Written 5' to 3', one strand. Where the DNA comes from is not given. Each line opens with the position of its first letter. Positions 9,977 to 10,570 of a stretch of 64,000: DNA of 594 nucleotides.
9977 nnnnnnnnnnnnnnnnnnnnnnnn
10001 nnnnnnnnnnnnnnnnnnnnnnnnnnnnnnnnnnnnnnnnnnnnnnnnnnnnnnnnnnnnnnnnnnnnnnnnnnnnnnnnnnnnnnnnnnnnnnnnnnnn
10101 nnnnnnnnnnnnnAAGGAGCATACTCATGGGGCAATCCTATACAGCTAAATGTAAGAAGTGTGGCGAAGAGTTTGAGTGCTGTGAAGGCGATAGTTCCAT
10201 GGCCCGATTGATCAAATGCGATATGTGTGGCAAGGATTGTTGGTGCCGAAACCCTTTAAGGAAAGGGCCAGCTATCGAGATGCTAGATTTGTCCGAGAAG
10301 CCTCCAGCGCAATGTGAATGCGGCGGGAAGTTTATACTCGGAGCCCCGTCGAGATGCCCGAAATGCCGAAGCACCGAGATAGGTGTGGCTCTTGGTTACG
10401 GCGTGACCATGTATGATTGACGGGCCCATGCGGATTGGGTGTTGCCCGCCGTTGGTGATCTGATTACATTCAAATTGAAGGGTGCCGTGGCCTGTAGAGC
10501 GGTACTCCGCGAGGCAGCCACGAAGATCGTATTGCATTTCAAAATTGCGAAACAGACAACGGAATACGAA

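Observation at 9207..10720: Low-GC 1.5-kb island after murD encoding an unknown-domain::GIY-YIG nuclease fusion plus a Cys-rich zinc-ribbon protein - candidate uncharacterised defence or selfish module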

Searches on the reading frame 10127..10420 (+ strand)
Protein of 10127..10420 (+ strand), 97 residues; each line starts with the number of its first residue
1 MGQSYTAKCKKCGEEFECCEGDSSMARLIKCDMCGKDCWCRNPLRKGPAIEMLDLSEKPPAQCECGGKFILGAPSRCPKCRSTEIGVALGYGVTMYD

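Call 4: search_protein_families(library=pfam, proteins=[window:10127-10420:+], max_evalue=0.1)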
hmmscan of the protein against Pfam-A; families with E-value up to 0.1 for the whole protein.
window:10127-10420:+ (97 aa): 1 family
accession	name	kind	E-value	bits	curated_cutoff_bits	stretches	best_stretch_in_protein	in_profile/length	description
PF23470.1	Zn_ribbon_PF0610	-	0.05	13.8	26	1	60-83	1-27/39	PF0610 rubredoxin-like zinc beta-ribbon domain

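Call 5: search_protein_families(library=padloc, proteins=[window:10127-10420:+], max_evalue=1)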
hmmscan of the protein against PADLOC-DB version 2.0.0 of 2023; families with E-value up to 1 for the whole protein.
window:10127-10420:+ (97 aa): 0 families

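Call 6: search_protein_families(library=phrogs, proteins=[window:10127-10420:+], max_evalue=1)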
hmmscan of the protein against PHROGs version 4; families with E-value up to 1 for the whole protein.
window:10127-10420:+ (97 aa): 0 families

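Call 7: search_protein_families(library=ncbifam, proteins=[window:10127-10420:+], max_evalue=1)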
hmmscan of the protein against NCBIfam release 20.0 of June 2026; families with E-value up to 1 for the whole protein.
window:10127-10420:+ (97 aa): 2 families
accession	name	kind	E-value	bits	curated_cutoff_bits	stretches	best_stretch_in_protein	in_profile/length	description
TIGR02605.1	CxxC_CxxC_SSSS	subfamily_domain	0.098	12.7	31.3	0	8-37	7-35/52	FmdB family zinc ribbon protein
NF003008.0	PRK03824.1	equivalog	0.77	9.7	125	1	76-95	109-128/135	hydrogenase nickel incorporation protein HypA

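Call 13: find_homologous_proteins(query=window:10127-10420:+, max_evalue=0.01)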
Query window:10127-10420:+ (97 aa): 2 proteins with E <= 0.01 among 2 candidates.
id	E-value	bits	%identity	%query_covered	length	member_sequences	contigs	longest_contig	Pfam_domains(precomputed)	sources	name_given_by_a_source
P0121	3.2e-61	222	100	100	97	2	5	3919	PF26783.1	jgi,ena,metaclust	metaclust:\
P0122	1.1e-30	124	65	100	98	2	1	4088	PF26783.1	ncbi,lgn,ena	-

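Call 29: find_related_loci(query=A2, collection=metagenome_contigs, flank=4000)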
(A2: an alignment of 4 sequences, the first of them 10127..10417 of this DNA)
Query A2 (97 aa) in metagenome_contigs; peptide patterns used: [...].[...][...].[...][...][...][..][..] (x = any residue, [..] = any of these).
600 stretches matched a pattern (row limit reached: there are more); 1 encode a relative of the query (tblastn E <= 1e-3); 1 distinct loci.
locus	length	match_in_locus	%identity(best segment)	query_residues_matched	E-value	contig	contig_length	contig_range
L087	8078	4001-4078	58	6-31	2e-6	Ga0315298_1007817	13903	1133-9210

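Call 42: find_homologous_proteins(query=A2, max_evalue=0.01)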
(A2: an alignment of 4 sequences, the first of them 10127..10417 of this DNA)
Query A2 (4 sequences) (97 aa, profile of the alignment): 143 proteins with E <= 0.01 among 1494 candidates; the best 120 are listed.
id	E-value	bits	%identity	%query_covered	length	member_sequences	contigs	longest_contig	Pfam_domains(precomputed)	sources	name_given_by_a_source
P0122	4.0e-31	125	65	100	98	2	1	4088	PF26783.1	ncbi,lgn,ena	-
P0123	3.8e-30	122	30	81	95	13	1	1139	-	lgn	-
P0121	3.5e-28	115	100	100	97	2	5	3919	PF26783.1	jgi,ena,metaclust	metaclust:\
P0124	6.5e-26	108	32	81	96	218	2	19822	PF26783.1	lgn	-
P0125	6.6e-26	108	33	85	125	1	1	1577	-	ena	-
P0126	7.5e-26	108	29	81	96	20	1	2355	PF26783.1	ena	-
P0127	5.5e-25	105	30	81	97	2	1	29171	PF26783.1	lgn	-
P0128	9.3e-25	105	35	82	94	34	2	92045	PF26783.1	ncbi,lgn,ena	-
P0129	1.1e-23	101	35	36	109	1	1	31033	PF09723.16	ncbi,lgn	-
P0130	3.3e-14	71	33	100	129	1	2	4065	PF26783.1,PF01155.26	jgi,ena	-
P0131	3.4e-13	67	41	100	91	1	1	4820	PF26783.1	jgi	jgi:hypothetical protein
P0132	4.4e-13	67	32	100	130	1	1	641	PF26783.1,PF01155.26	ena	-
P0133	5.3e-13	67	31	88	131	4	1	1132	PF26783.1,PF01155.26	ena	-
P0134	5.9e-13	67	41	88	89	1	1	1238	PF26783.1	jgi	-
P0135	1.0e-12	66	38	100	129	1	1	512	PF26783.1,PF01155.26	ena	-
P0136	1.8e-12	65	32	100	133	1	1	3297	PF26783.1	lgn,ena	-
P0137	2.0e-12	65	32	100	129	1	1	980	PF26783.1,PF01155.26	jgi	-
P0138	2.0e-12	65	35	100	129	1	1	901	PF26783.1,PF01155.26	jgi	jgi:predicted Zn-ribbon and HTH transcriptional regulator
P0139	2.5e-12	65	31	88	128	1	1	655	PF26783.1,PF01155.26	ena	-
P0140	3.6e-12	64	43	88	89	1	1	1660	PF26783.1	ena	-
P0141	5.8e-12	64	43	88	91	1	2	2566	PF26783.1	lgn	-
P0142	6.6e-12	63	33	88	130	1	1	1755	PF26783.1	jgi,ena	-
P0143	7.8e-12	63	29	100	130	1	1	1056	PF26783.1,PF01155.26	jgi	jgi:hypothetical protein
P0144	8.1e-12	63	39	100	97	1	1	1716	PF26783.1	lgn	-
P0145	1.3e-11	62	30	100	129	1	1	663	PF26783.1,PF01155.26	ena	-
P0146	1.6e-11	62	37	88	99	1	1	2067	PF26783.1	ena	-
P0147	2.5e-11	62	36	94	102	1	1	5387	PF26783.1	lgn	-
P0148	3.2e-11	61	32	100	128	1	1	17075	PF26783.1,PF01155.26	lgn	-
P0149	3.2e-11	61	29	88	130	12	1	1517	PF26783.1,PF01155.26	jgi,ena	-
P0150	4.7e-11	61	37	88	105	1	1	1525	PF26783.1,PF01155.26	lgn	-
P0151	5.3e-11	60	38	87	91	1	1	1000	PF26783.1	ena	-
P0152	5.9e-11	60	32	87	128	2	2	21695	PF26783.1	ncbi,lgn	-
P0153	6.9e-11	60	28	90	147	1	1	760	PF26783.1,PF01155.26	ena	-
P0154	1.1e-10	59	28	88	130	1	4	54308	PF26783.1,PF01155.26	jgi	jgi:predicted Zn-ribbon and HTH transcriptional regulator/predicted RNA-binding Zn-ribbon protein in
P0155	1.6e-10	59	36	100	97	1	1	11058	PF26783.1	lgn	-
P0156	1.7e-10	59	30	88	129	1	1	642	PF26783.1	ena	-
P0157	2.5e-10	58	34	88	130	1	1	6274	PF26783.1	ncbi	-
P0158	2.5e-10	58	34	100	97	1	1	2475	PF26783.1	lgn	-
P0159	4.2e-10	58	31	88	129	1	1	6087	PF26783.1,PF01155.26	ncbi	ncbi:MAG: hypothetical protein ABIH23_31860 [bacterium]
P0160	5.8e-10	57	28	100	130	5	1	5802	PF26783.1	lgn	-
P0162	7.5e-10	57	27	100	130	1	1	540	PF26783.1,PF01155.26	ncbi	-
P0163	8.0e-10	57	30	88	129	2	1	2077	PF26783.1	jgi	jgi:predicted Zn-ribbon and HTH transcriptional regulator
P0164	1.1e-9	56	36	87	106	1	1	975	PF26783.1,PF08274.18,PF01155.26,PF09723.16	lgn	-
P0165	1.3e-9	56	34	100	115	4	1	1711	PF26783.1,PF01155.26,PF09723.16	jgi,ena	-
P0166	1.6e-9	56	28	90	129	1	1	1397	PF26783.1,PF01155.26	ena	-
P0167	1.8e-9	56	31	88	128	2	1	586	PF26783.1,PF01155.26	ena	-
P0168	2.4e-9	55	27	88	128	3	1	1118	PF26783.1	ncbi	-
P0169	3.3e-9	55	28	88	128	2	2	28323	PF26783.1,PF01155.26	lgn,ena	-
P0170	4.3e-9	54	28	100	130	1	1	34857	PF26783.1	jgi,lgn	jgi:hypothetical protein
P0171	6.9e-9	54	31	88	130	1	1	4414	PF26783.1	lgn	-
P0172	7.2e-9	54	28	100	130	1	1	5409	PF26783.1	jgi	jgi:hypothetical protein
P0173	7.3e-9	54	31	100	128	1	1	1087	PF26783.1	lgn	-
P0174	7.9e-9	53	28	100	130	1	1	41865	PF26783.1,PF01155.26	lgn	-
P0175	8.4e-9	53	38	100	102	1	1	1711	PF26783.1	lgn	-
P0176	8.7e-9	53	27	100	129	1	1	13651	PF26783.1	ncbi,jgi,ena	-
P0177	9.2e-9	53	30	100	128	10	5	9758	PF26783.1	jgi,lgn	jgi:hypothetical protein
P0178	9.7e-9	53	30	100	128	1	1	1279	PF26783.1,PF01155.26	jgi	jgi:hypothetical protein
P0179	1.1e-8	53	26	91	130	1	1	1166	PF26783.1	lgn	-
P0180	1.2e-8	53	32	100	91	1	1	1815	PF26783.1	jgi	jgi:predicted Zn finger-like uncharacterized protein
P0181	1.2e-8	53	34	88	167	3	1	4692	PF26783.1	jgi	jgi:ribosomal protein S27E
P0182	1.3e-8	53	29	100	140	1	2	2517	PF26783.1,PF01155.26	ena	-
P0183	1.4e-8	53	27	87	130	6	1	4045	PF26783.1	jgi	jgi:hypothetical protein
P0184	1.4e-8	53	31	100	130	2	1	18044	PF26783.1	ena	-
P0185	1.5e-8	53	31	100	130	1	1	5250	PF26783.1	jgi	jgi:hypothetical protein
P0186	1.5e-8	53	34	88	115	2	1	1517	PF26783.1,PF01155.26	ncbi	-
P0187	1.5e-8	53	28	100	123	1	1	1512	PF26783.1,PF01155.26,PF09723.16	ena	-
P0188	1.6e-8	53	40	94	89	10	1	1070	PF26783.1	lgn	-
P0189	1.6e-8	53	34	87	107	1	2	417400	PF26783.1,PF01155.26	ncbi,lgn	-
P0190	1.7e-8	52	31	100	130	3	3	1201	PF26783.1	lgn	-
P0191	1.9e-8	52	30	100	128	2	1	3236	PF26783.1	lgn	-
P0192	2.2e-8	52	37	90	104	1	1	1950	PF26783.1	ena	-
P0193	2.6e-8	52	27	85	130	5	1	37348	PF26783.1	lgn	-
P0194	2.9e-8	52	34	100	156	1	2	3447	PF26783.1,PF01155.26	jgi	jgi:Zn finger protein HypA/HybF involved in hydrogenase expression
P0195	3.5e-8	51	42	88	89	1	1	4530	PF26783.1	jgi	jgi:hypothetical protein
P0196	3.9e-8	51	29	88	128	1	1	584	PF26783.1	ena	-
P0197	4.0e-8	51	32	100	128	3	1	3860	PF26783.1,PF01155.26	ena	-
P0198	6.1e-8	51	28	100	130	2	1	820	PF26783.1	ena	-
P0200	6.2e-8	51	30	100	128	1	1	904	PF26783.1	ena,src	-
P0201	8.6e-8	50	34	90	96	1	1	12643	PF26783.1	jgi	jgi:predicted Zn-ribbon and HTH transcriptional regulator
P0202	1.1e-7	50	31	100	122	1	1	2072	PF26783.1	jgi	jgi:hypothetical protein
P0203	1.1e-7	50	30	100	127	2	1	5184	PF26783.1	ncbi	-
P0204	1.2e-7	50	30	100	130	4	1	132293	PF26783.1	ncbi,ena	-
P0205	1.2e-7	50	30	100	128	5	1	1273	PF26783.1,PF01155.26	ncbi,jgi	jgi:Zn finger protein HypA/HybF involved in hydrogenase expression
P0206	1.3e-7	50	30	100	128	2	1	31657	PF26783.1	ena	-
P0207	1.3e-7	50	31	100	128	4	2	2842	PF26783.1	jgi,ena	-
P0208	1.4e-7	49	37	88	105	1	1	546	PF26783.1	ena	-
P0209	1.4e-7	49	33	88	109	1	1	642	PF26783.1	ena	-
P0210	1.6e-7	49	30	100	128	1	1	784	PF26783.1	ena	-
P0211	2.1e-7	49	31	88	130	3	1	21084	PF26783.1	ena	-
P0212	2.1e-7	49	29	100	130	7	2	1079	PF26783.1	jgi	jgi:hypothetical protein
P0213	2.2e-7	49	33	88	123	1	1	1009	PF26783.1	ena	-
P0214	3.8e-7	48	32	100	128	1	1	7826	PF26783.1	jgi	jgi:hypothetical protein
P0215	4.4e-7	48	28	100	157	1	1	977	PF26783.1,PF01155.26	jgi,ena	-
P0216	8.9e-7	47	34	94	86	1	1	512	PF26783.1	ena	-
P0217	9.9e-7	47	29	88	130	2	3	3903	PF26783.1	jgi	jgi:hypothetical protein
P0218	1.6e-6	46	28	100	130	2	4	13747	PF26783.1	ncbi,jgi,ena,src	-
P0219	2.2e-6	46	30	88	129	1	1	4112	PF26783.1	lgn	-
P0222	3.1e-6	45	29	100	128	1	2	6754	PF26783.1,PF01155.26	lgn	-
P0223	3.3e-6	45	29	100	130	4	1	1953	PF26783.1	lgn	-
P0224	3.3e-6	45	32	82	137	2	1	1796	PF26783.1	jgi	jgi:hypothetical protein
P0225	4.3e-6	45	27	86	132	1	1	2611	PF26783.1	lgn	-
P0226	6.2e-6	44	32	100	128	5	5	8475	PF26783.1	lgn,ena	-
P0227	6.7e-6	44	28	85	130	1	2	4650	PF26783.1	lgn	-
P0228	7.5e-6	44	28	88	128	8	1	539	PF26783.1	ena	-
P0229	1.0e-5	43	28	88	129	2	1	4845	PF26783.1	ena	-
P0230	1.1e-5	43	32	88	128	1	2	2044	PF26783.1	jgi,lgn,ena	jgi:hypothetical protein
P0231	2.1e-5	42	29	88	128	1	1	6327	PF26783.1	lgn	-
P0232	2.2e-5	42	28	88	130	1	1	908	PF26783.1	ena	-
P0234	2.5e-5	42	34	100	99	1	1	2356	PF26783.1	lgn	-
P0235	2.6e-5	42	28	100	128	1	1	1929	PF26783.1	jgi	jgi:hypothetical protein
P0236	2.8e-5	42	27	86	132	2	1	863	PF26783.1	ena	-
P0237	3.0e-5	42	27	88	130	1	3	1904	PF26783.1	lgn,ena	-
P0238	4.5e-5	41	32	81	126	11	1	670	PF26783.1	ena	-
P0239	4.6e-5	41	28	86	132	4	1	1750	PF26783.1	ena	-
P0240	5.5e-5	41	30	91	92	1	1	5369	PF26783.1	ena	-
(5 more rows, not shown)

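Call 44: find_encoding_contigs(protein=P0124, flank=4000, max_places=2)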
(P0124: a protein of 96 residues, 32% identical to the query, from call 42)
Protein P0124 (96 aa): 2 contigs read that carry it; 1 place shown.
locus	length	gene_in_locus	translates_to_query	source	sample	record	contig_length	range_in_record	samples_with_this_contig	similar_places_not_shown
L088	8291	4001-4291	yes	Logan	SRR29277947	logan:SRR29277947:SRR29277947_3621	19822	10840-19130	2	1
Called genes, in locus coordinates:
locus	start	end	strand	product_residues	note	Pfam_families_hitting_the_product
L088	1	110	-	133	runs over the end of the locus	PF05168:HEPN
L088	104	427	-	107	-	PF01909:NTP_transf_2, PF18765:Polbeta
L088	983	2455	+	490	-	-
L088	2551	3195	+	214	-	PF18753:Nmad2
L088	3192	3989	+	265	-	PF18754:Nmad3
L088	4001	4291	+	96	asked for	PF26783:DUF8255 (faint)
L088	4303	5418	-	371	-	PF01637:ATPase_2, PF13401:AAA_22 (faint), PF13173:AAA_14 (faint)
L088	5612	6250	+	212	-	PF14512:TM1586_NiRdase (faint), PF00881:Nitroreductase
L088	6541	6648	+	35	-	-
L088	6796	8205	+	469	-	PF01637:ATPase_2, PF13191:AAA_16 (faint), PF13173:AAA_14 (weak)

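Call 45: find_encoding_contigs(protein=P0128, flank=4000, max_places=2)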
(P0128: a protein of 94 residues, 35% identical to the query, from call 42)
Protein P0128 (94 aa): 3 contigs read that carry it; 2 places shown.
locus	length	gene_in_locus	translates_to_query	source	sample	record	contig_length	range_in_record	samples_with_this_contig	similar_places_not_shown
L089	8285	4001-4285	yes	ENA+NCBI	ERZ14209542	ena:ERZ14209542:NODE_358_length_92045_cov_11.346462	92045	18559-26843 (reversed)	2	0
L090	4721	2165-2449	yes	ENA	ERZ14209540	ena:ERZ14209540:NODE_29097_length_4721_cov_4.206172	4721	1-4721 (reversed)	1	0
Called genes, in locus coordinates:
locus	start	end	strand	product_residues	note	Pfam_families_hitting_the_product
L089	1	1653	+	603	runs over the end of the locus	PF00654:Voltage_CLC, PF00571:CBS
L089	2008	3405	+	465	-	-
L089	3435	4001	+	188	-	-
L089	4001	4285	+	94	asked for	PF26783:DUF8255 (faint)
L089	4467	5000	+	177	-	-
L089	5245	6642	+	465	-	PF03600:CitMHS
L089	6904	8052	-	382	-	PF07075:NamZ_N, PF20732:NamZ_C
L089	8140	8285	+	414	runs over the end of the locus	PF12704:MacB_PCD, PF02687:FtsX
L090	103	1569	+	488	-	-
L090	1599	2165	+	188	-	-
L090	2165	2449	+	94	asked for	PF26783:DUF8255 (faint)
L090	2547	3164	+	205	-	-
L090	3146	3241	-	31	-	-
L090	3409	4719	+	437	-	?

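Call 46: find_encoding_contigs(protein=P0131, flank=4000, max_places=2)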
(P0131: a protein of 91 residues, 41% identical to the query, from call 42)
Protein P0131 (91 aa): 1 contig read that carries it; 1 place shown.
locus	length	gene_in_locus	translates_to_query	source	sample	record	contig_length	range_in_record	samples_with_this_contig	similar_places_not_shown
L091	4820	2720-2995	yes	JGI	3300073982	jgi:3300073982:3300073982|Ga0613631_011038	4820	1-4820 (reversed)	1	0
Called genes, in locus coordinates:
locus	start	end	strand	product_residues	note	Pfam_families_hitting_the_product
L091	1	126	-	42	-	?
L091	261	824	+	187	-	-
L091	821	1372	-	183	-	PF18847:LPD29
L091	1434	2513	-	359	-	PF14659:Phage_int_SAM_3 (weak), PF00589:Phage_integrase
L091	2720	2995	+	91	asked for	PF26783:DUF8255 (weak)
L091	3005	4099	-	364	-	PF00392:GntR, PF07702:UTRA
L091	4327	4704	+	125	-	-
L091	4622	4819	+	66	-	?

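Call 47: find_encoding_contigs(protein=P0155, flank=4000, max_places=2)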
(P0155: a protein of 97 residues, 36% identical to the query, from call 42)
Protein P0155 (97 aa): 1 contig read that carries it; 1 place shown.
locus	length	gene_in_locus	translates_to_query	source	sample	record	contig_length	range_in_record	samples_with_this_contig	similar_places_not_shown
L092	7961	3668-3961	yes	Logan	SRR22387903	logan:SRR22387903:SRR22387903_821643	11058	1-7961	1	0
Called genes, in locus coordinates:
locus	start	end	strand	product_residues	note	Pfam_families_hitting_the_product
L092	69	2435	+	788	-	PF14312:FG-GAP_2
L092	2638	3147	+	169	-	PF07366:SnoaL, PF12680:SnoaL_2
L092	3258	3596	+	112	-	PF12973:Cupin_7, PF07883:Cupin_2 (weak)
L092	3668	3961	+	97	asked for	PF26783:DUF8255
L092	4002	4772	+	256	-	PF00106:adh_short, PF08659:KR, PF23441:SDR (weak), PF13561:adh_short_C2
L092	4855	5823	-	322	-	-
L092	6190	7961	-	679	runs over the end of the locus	-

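Call 48: search_protein_families(library=padloc, proteins=[L088:983-2455:+, L088:2551-3195:+, L088:3192-3989:+, L089:2008-3405:+, L089:3435-4001:+, L089:4467-5000:+, L088:4001-4291:+, L091:2720-2995:+], max_evalue=0.01)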
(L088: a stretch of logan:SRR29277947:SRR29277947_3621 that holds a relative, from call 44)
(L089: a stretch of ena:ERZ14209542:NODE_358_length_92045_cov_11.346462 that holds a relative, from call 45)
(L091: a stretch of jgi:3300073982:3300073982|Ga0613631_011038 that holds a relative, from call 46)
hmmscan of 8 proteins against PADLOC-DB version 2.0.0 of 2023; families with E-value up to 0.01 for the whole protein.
L088:983-2455:+ (490 aa): 0 families

L088:2551-3195:+ (214 aa): 0 families

L088:3192-3989:+ (265 aa): 0 families

L089:2008-3405:+ (465 aa): 0 families

L089:3435-4001:+ (188 aa): 0 families

L089:4467-5000:+ (177 aa): 0 families

L088:4001-4291:+ (96 aa): 0 families

L091:2720-2995:+ (91 aa): 0 families

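Call 49: search_protein_families(library=pfam, proteins=[L088:983-2455:+, L089:2008-3405:+, L089:3435-4001:+, L089:4467-5000:+, L092:3668-3961:+], max_evalue=0.01)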
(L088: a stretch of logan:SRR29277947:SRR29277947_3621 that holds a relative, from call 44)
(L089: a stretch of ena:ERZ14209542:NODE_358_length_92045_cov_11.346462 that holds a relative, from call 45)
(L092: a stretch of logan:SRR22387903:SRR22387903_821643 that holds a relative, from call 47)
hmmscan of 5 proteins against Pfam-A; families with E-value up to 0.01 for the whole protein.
L088:983-2455:+ (490 aa): 0 families

L089:2008-3405:+ (465 aa): 0 families

L089:3435-4001:+ (188 aa): 0 families

L089:4467-5000:+ (177 aa): 1 family
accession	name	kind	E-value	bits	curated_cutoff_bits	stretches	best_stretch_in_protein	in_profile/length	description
PF01797.21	Y1_Tnp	-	0.00022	21.8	23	0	121-163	80-121/121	Transposase IS200 like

L092:3668-3961:+ (97 aa): 0 families

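Call 72: find_encoding_contigs(protein=P0127, flank=4000, max_places=2)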
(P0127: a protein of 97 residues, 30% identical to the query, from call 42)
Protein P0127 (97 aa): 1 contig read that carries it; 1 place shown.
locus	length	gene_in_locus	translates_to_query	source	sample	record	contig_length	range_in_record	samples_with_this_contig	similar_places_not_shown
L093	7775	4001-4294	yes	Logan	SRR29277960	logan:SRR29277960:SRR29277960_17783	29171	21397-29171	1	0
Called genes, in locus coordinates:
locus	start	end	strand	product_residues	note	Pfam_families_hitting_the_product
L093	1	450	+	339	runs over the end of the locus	-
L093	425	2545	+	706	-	-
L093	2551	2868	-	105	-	-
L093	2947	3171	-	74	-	PF19637:DUF6140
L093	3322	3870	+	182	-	-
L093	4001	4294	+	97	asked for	PF26783:DUF8255 (faint)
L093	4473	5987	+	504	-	PF13472:Lipase_GDSL_2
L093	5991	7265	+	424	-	PF13472:Lipase_GDSL_2, PF00657:Lipase_GDSL (weak)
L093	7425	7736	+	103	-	PF00829:Ribosomal_L21p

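Call 73: find_encoding_contigs(protein=P0154, flank=4000, max_places=3)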
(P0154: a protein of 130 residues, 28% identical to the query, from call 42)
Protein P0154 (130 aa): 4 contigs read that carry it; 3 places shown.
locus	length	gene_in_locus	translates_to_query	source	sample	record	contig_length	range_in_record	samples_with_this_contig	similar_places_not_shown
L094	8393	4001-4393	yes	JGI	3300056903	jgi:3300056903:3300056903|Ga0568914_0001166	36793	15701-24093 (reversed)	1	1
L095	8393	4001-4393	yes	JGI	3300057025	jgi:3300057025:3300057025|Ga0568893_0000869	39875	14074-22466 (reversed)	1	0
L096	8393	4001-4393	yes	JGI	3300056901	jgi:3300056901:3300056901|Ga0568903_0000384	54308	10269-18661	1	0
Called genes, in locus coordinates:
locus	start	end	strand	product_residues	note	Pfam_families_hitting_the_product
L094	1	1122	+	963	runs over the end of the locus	PF12705:PDDEXK_1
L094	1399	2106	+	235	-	PF01713:Smr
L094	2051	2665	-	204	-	PF13489:Methyltransf_23 (weak), PF01209:Ubie_methyltran, PF13847:Methyltransf_31, PF08241:Methyltransf_11, PF08242:Methyltransf_12, PF13649:Methyltransf_25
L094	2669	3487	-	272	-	PF00226:DnaJ, PF01556:DnaJ_C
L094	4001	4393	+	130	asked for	PF01155:HypA (faint), PF26783:DUF8255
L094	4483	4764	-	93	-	-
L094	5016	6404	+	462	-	PF00083:Sugar_tr, PF07690:MFS_1, PF05977:MFS_3, PF07690:MFS_1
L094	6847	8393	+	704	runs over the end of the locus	PF17191:RecG_wedge, PF01336:tRNA_anti-codon, PF00270:DEAD, PF04851:ResIII, PF00271:Helicase_C, PF22590:Cas3-like_C_2 (weak), PF19833:RecG_dom3_C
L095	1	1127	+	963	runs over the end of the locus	PF12705:PDDEXK_1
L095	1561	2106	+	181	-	PF01713:Smr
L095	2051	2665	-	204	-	PF13489:Methyltransf_23 (weak), PF01209:Ubie_methyltran, PF13847:Methyltransf_31, PF08241:Methyltransf_11, PF08242:Methyltransf_12, PF13649:Methyltransf_25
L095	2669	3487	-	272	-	PF00226:DnaJ, PF01556:DnaJ_C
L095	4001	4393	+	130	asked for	PF01155:HypA (faint), PF26783:DUF8255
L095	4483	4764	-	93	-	-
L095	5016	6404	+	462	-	PF00083:Sugar_tr, PF07690:MFS_1, PF05977:MFS_3, PF07690:MFS_1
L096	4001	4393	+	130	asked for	PF01155:HypA (faint), PF26783:DUF8255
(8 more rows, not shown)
